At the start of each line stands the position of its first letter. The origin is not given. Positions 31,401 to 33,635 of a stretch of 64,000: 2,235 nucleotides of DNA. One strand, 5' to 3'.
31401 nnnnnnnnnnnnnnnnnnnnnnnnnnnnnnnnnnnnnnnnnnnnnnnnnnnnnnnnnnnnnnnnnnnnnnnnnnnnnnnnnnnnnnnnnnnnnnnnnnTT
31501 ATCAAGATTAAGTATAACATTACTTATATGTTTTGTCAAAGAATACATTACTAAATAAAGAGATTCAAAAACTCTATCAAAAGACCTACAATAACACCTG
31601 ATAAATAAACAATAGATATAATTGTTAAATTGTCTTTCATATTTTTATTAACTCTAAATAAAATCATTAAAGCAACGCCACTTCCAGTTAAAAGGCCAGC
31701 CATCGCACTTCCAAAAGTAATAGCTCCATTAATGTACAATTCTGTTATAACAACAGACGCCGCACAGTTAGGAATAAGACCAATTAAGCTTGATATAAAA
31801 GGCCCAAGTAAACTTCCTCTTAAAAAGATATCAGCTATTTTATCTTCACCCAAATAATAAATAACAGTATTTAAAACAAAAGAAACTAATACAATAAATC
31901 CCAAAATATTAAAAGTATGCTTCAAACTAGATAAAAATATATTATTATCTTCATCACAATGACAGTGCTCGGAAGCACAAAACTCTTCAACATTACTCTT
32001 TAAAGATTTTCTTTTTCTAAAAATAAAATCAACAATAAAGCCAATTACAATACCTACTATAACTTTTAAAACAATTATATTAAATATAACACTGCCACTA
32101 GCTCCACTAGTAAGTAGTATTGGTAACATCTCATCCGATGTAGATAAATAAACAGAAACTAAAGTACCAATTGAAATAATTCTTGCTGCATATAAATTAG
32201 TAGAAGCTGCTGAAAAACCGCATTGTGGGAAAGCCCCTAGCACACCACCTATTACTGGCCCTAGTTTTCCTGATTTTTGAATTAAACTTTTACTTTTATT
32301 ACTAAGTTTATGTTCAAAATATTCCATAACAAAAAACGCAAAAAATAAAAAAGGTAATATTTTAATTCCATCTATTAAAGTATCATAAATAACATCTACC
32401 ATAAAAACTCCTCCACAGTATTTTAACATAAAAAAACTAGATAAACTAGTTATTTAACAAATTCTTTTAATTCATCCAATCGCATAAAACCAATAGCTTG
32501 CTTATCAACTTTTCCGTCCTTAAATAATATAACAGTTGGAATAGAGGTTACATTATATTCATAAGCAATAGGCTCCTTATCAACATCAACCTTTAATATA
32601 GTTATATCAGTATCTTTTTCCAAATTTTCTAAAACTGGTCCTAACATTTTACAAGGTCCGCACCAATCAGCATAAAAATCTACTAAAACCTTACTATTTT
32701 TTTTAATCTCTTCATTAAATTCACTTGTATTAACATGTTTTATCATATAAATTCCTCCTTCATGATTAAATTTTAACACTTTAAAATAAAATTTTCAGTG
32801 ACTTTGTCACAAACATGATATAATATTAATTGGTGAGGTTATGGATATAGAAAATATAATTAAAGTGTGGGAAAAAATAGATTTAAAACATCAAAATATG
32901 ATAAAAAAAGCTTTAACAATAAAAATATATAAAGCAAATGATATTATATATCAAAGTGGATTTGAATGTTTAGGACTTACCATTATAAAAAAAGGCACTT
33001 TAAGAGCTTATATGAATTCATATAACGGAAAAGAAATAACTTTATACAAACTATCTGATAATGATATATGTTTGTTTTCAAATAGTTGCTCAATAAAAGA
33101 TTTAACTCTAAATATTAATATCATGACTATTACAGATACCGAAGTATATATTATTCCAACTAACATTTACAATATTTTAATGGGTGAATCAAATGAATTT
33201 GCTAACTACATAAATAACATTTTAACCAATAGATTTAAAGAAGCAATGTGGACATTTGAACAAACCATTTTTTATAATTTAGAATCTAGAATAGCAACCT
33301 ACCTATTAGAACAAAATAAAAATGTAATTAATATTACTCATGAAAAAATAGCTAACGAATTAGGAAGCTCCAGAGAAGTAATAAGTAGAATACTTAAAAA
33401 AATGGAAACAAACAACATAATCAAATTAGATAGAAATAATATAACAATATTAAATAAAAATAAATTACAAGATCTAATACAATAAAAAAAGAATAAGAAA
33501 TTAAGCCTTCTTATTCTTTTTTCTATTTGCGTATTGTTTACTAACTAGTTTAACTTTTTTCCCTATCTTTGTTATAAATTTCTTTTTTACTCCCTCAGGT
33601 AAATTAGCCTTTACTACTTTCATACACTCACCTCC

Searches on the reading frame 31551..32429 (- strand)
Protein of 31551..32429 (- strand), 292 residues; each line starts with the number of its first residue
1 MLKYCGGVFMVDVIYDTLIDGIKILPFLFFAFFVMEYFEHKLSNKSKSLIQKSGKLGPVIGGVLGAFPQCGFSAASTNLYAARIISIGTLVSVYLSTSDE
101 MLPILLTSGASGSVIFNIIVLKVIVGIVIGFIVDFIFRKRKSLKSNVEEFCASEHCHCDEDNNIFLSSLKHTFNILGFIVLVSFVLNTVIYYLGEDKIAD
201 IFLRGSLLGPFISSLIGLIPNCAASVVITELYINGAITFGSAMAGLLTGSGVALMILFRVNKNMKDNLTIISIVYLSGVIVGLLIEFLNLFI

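Call 49: search_protein_families(library=pfam, proteins=[window:31551-32429:-], max_evalue=0.0001)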
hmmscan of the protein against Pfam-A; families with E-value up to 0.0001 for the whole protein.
window:31551-32429:- (292 aa): 1 family
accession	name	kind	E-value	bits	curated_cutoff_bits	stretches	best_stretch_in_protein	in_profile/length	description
PF11449.14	ArsP_2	-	1.5e-23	84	32.5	2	22-190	15-180/359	Putative, 10TM heavy-metal exporter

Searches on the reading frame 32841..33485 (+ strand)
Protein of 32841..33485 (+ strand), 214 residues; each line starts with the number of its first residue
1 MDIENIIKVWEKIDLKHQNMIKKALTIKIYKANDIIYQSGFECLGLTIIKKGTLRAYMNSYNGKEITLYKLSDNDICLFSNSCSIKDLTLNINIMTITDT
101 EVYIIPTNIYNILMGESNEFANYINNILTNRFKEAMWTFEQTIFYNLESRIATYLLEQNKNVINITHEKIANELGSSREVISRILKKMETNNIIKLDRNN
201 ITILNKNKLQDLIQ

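Call 49: search_protein_families(library=pfam, proteins=[window:32841-33485:+], max_evalue=0.0001)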
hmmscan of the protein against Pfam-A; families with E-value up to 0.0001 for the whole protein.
window:32841-33485:+ (214 aa): 4 families
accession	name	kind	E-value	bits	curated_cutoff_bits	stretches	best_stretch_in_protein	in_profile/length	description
PF13545.12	HTH_Crp_2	-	1.4e-15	57.5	27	1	150-212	2-70/70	Crp-like helix-turn-helix domain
PF00027.35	cNMP_binding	-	3.2e-07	30.6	27.5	1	29-108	3-80/89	Cyclic nucleotide-binding domain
PF01418.23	HTH_6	-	1.7e-05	25.2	28.3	1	148-190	18-60/77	Helix-turn-helix domain, rpiR family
PF00325.26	Crp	-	4.4e-05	23.6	21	0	165-192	3-30/32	Bacterial regulatory proteins, crp family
